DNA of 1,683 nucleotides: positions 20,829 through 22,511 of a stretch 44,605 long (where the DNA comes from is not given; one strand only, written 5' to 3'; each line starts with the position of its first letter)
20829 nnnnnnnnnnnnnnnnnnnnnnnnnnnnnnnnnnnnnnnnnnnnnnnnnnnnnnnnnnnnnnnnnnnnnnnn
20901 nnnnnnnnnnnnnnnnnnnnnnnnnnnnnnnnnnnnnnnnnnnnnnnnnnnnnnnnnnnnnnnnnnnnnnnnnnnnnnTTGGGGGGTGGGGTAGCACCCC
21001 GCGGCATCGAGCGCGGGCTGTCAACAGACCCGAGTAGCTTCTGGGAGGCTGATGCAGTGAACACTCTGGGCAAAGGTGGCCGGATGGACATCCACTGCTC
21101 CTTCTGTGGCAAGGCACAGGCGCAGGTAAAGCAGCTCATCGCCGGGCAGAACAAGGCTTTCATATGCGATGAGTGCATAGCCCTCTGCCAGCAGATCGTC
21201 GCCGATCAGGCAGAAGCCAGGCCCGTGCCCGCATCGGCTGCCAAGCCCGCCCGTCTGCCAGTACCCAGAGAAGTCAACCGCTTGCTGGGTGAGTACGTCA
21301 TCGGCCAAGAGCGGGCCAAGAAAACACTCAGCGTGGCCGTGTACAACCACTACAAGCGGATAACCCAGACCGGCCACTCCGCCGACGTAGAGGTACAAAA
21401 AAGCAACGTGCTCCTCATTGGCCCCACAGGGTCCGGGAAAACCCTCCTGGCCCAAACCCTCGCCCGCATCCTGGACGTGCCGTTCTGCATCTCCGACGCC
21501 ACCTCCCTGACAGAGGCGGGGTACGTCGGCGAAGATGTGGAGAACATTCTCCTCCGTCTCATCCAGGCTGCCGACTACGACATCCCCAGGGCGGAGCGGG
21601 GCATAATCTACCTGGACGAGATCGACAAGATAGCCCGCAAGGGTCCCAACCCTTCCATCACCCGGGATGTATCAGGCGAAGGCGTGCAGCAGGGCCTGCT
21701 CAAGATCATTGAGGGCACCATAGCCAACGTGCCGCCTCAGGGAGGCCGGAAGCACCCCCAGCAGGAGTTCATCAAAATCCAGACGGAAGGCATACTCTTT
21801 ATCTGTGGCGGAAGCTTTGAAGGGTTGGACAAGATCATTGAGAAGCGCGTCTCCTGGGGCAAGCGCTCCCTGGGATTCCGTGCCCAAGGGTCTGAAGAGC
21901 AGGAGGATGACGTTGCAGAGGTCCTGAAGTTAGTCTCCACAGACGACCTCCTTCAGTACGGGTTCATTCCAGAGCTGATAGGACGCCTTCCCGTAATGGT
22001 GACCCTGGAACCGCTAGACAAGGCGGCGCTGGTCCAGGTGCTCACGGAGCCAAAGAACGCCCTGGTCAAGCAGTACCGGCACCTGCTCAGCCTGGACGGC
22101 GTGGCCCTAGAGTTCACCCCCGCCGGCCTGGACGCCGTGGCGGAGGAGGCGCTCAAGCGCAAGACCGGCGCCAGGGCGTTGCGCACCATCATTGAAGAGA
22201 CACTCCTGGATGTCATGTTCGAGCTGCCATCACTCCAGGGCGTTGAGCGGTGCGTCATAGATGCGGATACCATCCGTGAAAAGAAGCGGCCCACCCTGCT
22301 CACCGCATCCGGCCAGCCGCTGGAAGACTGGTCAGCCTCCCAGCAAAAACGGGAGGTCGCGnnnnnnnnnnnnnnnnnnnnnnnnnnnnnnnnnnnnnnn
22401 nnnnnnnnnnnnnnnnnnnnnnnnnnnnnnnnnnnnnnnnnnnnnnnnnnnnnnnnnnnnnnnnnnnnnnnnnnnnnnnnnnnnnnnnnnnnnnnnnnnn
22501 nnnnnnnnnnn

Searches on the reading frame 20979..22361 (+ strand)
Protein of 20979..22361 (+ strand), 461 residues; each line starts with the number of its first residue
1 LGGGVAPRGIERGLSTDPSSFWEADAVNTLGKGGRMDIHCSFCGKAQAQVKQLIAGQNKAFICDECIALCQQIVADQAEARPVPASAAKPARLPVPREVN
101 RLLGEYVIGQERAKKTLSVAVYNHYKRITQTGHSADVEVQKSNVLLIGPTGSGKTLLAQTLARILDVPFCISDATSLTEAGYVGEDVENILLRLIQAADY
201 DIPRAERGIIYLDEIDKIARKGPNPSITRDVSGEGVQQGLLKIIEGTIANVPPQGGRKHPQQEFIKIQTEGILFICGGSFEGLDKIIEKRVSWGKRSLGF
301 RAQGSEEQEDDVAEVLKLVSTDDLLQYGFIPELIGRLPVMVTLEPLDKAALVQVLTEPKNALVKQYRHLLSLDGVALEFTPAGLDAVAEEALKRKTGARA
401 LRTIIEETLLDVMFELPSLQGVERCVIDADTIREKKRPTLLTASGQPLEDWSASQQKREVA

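Call 82: search_protein_families(library=pfam, proteins=[window:20979-22361:+], max_evalue=0.0001)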
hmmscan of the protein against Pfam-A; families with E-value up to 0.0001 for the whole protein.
window:20979-22361:+ (461 aa): 7 families
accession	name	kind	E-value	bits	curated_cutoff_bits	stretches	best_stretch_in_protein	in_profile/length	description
PF07724.20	AAA_2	-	1.3e-30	107.1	27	1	141-339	3-165/166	AAA domain (Cdc48 subfamily)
PF06689.19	zf-C4_ClpX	-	4.9e-17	62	27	1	39-75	2-38/39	ClpX C4-type zinc finger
PF00004.35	AAA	-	1.5e-14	55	21.2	1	144-250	1-98/131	ATPase family associated with various cellular activities (AAA)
PF10431.15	ClpB_D2-small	-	6.2e-11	42.6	21.9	1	346-418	1-69/81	C-terminal, D2-small domain, of ClpB protein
PF01078.27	Mg_chelatase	-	1.6e-06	28.1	20.3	0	142-165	23-46/207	Magnesium chelatase, subunit ChlI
PF07728.20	AAA_5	-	7.7e-06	26.4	22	1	143-219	1-79/139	AAA domain (dynein-related subfamily)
PF05496.18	RuvB_N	-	4.9e-05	23.6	27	0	103-194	6-82/159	Holliday junction DNA helicase RuvB P-loop domain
